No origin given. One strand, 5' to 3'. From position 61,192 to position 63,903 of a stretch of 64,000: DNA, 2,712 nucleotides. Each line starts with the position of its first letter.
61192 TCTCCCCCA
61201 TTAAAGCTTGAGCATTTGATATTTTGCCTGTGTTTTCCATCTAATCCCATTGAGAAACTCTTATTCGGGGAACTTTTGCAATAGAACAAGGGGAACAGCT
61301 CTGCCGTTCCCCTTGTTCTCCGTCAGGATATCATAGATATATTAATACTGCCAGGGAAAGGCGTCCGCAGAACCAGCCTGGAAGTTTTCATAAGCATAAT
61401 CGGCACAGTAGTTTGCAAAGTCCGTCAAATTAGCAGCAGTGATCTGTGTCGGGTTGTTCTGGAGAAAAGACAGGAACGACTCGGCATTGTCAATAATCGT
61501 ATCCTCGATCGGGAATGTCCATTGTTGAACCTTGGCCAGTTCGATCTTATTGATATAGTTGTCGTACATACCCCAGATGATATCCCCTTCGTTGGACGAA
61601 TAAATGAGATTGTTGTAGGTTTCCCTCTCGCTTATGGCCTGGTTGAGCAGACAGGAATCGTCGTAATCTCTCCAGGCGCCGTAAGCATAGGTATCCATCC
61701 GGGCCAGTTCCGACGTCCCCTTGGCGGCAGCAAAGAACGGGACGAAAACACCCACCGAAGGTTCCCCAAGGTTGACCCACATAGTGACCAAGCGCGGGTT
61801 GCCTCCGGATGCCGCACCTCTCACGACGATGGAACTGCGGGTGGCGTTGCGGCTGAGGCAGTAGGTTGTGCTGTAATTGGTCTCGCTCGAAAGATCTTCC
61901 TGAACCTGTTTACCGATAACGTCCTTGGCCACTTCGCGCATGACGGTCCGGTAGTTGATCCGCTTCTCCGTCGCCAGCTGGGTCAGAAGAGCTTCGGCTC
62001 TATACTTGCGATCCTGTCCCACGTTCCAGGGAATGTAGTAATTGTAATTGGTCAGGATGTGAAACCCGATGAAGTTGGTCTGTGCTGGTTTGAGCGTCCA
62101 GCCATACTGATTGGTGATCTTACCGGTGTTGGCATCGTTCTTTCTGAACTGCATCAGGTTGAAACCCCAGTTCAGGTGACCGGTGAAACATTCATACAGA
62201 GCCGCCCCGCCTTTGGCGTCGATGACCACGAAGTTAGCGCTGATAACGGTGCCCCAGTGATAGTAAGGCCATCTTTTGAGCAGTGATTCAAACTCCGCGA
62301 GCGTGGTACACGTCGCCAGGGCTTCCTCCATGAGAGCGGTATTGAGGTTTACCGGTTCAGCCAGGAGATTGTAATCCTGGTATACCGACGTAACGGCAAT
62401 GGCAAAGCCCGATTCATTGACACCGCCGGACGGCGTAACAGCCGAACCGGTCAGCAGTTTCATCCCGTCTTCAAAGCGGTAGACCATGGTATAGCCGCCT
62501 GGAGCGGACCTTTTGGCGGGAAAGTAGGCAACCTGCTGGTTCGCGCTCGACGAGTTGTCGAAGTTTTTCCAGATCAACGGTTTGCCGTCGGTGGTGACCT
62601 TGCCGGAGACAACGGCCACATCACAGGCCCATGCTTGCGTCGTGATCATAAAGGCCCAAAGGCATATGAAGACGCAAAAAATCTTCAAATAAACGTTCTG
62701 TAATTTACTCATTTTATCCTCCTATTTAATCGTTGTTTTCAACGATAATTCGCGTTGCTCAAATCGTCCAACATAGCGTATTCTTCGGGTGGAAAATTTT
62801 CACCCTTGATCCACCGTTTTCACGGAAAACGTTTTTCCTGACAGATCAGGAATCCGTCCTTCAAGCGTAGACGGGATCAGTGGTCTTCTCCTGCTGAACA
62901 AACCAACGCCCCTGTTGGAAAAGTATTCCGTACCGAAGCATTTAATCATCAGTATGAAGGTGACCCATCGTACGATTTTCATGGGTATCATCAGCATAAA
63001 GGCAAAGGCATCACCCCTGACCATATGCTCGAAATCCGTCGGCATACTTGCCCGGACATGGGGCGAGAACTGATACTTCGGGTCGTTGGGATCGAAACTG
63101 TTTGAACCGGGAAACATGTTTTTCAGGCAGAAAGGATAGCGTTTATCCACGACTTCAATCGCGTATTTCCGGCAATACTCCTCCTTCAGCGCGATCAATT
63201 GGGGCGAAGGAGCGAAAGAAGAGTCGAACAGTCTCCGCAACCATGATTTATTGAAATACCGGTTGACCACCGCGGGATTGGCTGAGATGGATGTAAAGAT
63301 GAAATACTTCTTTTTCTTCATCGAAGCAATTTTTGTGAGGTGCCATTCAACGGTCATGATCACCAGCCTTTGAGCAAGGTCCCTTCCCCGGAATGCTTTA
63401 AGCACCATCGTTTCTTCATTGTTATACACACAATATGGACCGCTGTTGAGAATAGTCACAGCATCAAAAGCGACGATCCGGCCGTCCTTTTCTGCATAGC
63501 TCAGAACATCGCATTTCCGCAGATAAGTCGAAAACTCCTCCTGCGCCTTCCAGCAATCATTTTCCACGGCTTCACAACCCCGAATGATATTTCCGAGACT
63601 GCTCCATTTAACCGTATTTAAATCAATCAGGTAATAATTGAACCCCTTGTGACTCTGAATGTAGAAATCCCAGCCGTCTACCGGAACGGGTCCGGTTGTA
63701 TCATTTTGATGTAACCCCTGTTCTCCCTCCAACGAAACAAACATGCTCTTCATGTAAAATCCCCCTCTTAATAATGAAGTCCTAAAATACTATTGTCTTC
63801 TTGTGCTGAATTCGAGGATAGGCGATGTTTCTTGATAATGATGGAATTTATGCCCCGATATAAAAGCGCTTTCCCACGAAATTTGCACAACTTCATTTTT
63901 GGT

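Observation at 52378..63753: Eight-gene co-directional cluster: candidate undescribed acyl-amide/lipid assembly-and-export system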

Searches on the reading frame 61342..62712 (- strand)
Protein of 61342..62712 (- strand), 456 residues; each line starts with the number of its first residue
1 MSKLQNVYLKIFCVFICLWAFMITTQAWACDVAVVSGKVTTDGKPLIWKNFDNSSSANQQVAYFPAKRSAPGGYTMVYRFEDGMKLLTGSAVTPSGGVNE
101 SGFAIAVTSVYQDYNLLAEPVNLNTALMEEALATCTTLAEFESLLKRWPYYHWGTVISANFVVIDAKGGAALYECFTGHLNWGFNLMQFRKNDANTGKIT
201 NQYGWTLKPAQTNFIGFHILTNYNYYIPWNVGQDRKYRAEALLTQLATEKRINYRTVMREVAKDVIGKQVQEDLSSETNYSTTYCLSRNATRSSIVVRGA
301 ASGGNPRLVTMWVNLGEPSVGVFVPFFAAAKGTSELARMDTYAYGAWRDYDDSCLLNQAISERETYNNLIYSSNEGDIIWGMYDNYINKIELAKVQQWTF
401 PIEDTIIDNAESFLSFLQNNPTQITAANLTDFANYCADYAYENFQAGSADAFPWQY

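Call 4: search_protein_families(library=pfam, proteins=[window:61342-62712:-], max_evalue=0.01)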
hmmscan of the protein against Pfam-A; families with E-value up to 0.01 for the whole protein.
window:61342-62712:- (456 aa): 0 families

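Call 5: search_protein_families(library=ncbifam, proteins=[window:61342-62712:-], max_evalue=0.01)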
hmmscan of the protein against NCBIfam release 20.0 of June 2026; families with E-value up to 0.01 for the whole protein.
window:61342-62712:- (456 aa): 1 family
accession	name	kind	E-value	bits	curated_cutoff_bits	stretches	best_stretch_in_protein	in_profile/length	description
NF040521.1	C45_proenzyme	subfamily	1.1e-10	41.4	85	1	25-178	85-222/313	C45 family autoproteolytic acyltransferase/hydrolase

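Call 37: search_solved_structures(query=A4, max_evalue=1)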
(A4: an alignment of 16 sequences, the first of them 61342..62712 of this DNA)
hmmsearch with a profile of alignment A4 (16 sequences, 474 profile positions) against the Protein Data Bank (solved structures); distinct sequences matched with E-value up to 1: 1.
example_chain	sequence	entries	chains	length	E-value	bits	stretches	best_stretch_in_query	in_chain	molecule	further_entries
2zw2_A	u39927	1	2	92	0.69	11.6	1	195-254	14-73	Putative uncharacterized protein STS178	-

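Call 80: search_protein_families(library=pfam, proteins=[P0355, P0356], max_evalue=0.001)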
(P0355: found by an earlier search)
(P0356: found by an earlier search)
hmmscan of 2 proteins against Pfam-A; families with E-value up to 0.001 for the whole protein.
P0355 (458 aa): 1 family
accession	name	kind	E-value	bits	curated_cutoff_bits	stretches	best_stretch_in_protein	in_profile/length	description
PF03417.21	AAT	-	0.00033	20.8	23.2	1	41-180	3-124/225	Acyl-coenzyme A:6-aminopenicillanic acid acyl-transferase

P0356 (481 aa): 1 family
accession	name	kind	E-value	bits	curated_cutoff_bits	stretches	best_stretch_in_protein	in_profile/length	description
PF03417.21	AAT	-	0.00035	20.8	23.2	1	64-203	3-124/225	Acyl-coenzyme A:6-aminopenicillanic acid acyl-transferase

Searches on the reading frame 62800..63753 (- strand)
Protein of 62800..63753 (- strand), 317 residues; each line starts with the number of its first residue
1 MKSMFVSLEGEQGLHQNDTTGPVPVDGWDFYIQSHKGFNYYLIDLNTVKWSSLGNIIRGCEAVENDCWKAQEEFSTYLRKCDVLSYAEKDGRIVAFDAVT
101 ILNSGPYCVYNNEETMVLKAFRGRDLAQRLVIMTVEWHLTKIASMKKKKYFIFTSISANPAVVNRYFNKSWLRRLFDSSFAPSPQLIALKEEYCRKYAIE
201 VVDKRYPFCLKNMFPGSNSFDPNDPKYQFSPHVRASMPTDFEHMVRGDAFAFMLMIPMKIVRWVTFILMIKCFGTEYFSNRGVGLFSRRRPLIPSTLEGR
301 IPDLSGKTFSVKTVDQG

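Call 4: search_protein_families(library=pfam, proteins=[window:62800-63753:-], max_evalue=0.01)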
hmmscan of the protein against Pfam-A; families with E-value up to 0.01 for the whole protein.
window:62800-63753:- (317 aa): 0 families

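Call 5: search_protein_families(library=ncbifam, proteins=[window:62800-63753:-], max_evalue=0.01)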
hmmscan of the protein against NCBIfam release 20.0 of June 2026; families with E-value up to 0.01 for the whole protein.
window:62800-63753:- (317 aa): 0 families

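Call 20: find_homologous_proteins(query=window:62800-63753:-)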
Query window:62800-63753:- (317 aa): 74 proteins with E <= 0.001 among 907 candidates.
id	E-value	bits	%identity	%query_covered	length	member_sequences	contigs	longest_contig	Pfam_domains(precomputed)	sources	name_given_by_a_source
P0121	5.4e-189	645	88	99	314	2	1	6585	-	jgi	jgi:GNAT superfamily N-acetyltransferase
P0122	1.8e-187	640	86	100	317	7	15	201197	-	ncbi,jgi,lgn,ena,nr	ncbi:MAG TPA: hypothetical protein PLV50_03915 [Smithella sp.]|nr:hypothetical protein [Smithella sp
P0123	4.7e-184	629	86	99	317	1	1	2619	-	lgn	-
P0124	1.4e-183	627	84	100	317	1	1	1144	-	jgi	jgi:hypothetical protein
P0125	6.0e-183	625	85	100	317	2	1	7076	-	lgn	-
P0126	1.6e-182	624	84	100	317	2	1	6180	-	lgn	-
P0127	9.9e-180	615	82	100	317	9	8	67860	-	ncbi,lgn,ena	-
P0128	9.0e-179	612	82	100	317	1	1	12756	-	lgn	-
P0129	1.9e-178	611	83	100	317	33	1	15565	-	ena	-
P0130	2.1e-178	610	82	99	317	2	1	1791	-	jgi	jgi:hypothetical protein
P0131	1.7e-174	597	79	100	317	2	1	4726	-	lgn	-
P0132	2.0e-169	581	78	99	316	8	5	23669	-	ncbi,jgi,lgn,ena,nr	ncbi:MAG TPA: hypothetical protein PLT45_08320 [Smithella sp.]|nr:hypothetical protein [Smithella sp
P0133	5.7e-164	563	76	99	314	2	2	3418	-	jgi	jgi:hypothetical protein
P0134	6.4e-163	559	76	100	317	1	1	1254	-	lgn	-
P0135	2.7e-157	541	74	100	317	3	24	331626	-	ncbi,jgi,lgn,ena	-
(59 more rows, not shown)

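Call 40: predict_structure(alignment_id=A2)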
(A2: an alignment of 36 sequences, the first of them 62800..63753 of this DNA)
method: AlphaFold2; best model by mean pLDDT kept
length: 317 residues; sequences in the alignment: 36
mean_pLDDT: 81.5   pTM: 0.78
mean pLDDT of the five models: 81.5, 81.4, 81.0, 80.6, 79.4
residues with pLDDT >= 90: 185; 70-90: 73; 50-70: 11; < 50: 48
segments of 3 or more residues with pLDDT < 50: 1-19, 289-317
pLDDT, mean of each block of 10 residues (from residue 1): 27 36 81 91 91 94 88 89 96 96 93 93 91 91 84 94 90 88 95 94 97 86 90 95 94 95 93 82 56 41 33 30
secondary structure, 60 per line:
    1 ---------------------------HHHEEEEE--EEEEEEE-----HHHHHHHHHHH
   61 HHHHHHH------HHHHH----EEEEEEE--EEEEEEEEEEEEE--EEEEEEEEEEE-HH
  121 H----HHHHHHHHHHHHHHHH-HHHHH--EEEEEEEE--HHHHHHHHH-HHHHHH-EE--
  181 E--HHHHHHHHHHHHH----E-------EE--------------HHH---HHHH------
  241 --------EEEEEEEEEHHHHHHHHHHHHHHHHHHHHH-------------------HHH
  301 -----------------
elements in order: E31-35 E38-44 H50-67 H74-78 E83-89 E92-104 E107-117 H126-141 H143-147 E150-157 H160-168 H170-175 H184-196 H231-234 E249-257 H258-278

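Call 43: fold_search(model_id=the predicted structure, library=pdb)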
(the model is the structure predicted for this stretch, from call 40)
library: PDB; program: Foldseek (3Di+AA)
matches with E <= 10: 917; with E <= 0.001: 225
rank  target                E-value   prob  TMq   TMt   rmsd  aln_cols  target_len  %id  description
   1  4ua3_A                2.8e-06  1.00  0.30  0.47   8.6       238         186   10  Crystal structure of selenomethionine labeled SpNatD (released 2015-01-28)
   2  6ao7                  8.6e-06  1.00  0.30  0.55   8.8       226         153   11  Crystal Structure of a GNAT family acetyltransferase from Elizabethkingia anophelis with acetyl-CoA bound (released 2017-08-30)
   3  4ua3_B                1.0e-05  1.00  0.27  0.40   5.2       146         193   14  Crystal structure of selenomethionine labeled SpNatD (released 2015-01-28)
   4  4mbu_B                1.6e-05  1.00  0.29  0.50   8.3       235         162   11  Crystal structure of N-acetyltransferase from Staphylococcus aureus Mu50 (released 2014-09-03)
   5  4m3s                  1.6e-05  1.00  0.31  0.51   8.1       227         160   11  Crystal structure of a GNAT superfamily acetyltransferase PA4794 in complex with HEPES (released 2013-08-21)
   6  4mbu_A                1.9e-05  1.00  0.29  0.48   8.4       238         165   12  Crystal structure of N-acetyltransferase from Staphylococcus aureus Mu50 (released 2014-09-03)
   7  8gxk_B                2.1e-05  1.00  0.34  0.52   9.2       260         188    7  Pseudomonas jinjuensis N-acetyltransferase (released 2022-10-12)
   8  8gxj_C                2.2e-05  1.00  0.35  0.55   8.6       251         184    9  Pseudomonas aeruginosa N-acetyltransferase domain-containing protein PA3270 (released 2022-10-12)
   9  6sk1                  2.2e-05  1.00  0.23  0.41   9.7       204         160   11  Diaminobutyrate acetyltransferase EctA from Paenibacillus lautus in complex with coenzyme A (released 2020-01-29)
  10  2i79_E                2.4e-05  1.00  0.31  0.51   8.0       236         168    8  The crystal structure of the acetyltransferase of GNAT family from Streptococcus pneumoniae (released 2006-10-10)
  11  7kd7_A                2.9e-05  1.00  0.30  0.43  10.3       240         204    9  Crystal structure of human NatD (NAA40) bound to a bisubstrate analogue (released 2021-06-16)
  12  4jwp_A                2.9e-05  1.00  0.28  0.46   8.6       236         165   11  Crystal structure of Ribosomal-protein-alanine N-acetyltransferase from Brucella melitensis in complex with Acetyl CoA (released 2013-05-01)
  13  4u9w_D                3.4e-05  1.00  0.30  0.46   7.3       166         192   13  Crystal Structure of NatD bound to H4/H2A peptide and CoA (released 2015-01-28)
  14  4oae                  3.4e-05  1.00  0.29  0.49   9.3       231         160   11  Crystal structure of a GNAT superfamily acetyltransferase PA4794 C29A/C117A/Y128A mutant in complex with chloramphenicol (released 2014-01-29)
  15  7kd7_D                3.4e-05  1.00  0.31  0.44   9.8       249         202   11  Crystal structure of human NatD (NAA40) bound to a bisubstrate analogue (released 2021-06-16)
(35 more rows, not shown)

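Call 80: search_protein_families(library=pfam, proteins=[P0355, P0356], max_evalue=0.001)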
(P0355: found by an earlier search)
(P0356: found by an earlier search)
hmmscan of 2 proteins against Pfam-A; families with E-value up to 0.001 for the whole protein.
P0355 (458 aa): 1 family
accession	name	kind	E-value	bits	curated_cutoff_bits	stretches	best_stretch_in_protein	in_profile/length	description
PF03417.21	AAT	-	0.00033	20.8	23.2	1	41-180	3-124/225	Acyl-coenzyme A:6-aminopenicillanic acid acyl-transferase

P0356 (481 aa): 1 family
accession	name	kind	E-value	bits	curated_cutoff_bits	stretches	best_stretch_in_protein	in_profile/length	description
PF03417.21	AAT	-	0.00035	20.8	23.2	1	64-203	3-124/225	Acyl-coenzyme A:6-aminopenicillanic acid acyl-transferase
